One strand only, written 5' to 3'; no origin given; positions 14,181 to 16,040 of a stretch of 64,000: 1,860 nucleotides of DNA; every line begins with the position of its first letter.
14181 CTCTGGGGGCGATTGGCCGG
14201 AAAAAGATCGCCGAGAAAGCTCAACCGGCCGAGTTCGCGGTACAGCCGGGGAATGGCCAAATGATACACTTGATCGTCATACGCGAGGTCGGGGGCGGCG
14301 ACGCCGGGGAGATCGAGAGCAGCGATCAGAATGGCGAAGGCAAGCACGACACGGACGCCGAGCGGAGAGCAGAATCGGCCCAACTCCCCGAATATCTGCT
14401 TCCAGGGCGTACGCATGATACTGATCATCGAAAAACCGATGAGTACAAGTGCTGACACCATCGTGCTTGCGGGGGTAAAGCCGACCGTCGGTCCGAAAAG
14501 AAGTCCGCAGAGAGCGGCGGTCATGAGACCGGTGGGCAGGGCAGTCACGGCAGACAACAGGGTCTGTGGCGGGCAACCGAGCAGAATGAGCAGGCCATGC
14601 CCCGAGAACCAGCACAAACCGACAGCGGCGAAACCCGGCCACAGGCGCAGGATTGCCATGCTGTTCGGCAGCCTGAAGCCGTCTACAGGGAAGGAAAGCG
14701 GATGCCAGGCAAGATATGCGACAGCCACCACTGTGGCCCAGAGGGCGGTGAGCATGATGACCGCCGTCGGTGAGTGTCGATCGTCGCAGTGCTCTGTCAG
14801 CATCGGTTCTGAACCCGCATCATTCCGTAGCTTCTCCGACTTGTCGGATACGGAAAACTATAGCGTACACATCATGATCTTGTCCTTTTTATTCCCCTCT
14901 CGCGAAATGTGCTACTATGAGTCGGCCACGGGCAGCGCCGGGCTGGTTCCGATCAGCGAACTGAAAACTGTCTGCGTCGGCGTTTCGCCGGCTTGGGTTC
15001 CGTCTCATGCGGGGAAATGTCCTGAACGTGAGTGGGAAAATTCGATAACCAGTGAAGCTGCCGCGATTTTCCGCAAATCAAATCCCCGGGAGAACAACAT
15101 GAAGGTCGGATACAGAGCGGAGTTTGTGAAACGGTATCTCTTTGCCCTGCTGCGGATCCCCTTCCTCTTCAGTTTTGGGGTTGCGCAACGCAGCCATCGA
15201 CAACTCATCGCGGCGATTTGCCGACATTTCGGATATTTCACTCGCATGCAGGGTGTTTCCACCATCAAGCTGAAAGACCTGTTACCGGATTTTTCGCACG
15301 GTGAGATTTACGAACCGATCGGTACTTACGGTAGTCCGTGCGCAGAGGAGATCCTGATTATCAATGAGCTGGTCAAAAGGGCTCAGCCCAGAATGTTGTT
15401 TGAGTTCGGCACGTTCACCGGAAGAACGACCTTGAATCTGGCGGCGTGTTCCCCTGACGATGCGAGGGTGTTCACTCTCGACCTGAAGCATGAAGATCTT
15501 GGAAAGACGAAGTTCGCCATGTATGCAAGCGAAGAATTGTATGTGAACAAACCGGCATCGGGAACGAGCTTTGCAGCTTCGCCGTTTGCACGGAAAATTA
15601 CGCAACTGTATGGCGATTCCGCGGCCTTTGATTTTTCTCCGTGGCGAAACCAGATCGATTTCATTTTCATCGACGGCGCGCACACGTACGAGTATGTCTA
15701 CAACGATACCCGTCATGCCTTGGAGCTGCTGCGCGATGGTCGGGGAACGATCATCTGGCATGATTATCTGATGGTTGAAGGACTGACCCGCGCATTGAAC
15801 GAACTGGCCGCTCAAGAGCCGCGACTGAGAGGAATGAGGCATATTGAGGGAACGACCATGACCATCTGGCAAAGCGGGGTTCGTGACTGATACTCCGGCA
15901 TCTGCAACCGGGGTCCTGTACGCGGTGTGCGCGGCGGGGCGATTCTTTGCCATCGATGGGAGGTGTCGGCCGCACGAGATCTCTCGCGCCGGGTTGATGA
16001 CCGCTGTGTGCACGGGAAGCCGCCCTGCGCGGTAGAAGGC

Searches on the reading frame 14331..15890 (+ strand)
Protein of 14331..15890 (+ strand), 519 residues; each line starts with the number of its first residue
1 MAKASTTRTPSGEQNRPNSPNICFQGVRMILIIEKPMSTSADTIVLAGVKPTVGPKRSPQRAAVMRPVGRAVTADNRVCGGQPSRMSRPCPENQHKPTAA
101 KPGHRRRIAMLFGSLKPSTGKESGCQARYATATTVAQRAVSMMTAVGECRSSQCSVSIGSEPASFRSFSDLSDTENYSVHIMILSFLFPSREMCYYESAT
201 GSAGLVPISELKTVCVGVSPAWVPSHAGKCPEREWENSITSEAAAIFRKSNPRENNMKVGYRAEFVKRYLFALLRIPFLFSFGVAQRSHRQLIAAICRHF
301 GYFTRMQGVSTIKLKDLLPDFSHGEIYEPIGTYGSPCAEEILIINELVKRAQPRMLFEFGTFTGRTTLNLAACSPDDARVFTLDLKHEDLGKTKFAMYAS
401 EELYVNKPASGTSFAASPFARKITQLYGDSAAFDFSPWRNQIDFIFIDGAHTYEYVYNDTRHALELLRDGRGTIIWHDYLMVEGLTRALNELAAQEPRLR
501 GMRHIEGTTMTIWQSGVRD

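Call 9: search_protein_families(library=pfam, max_evalue=0.001, proteins=[window:14331-15890:+])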
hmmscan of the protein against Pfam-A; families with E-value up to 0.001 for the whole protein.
window:14331-15890:+ (519 aa): 2 families
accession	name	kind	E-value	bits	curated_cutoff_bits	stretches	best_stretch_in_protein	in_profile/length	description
PF13578.12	Methyltransf_24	-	3.2e-15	57.3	26.3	1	358-479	2-105/105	Methyltransferase domain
PF01596.23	Methyltransf_3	-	2.1e-06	27.6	22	1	343-490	35-165/204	O-methyltransferase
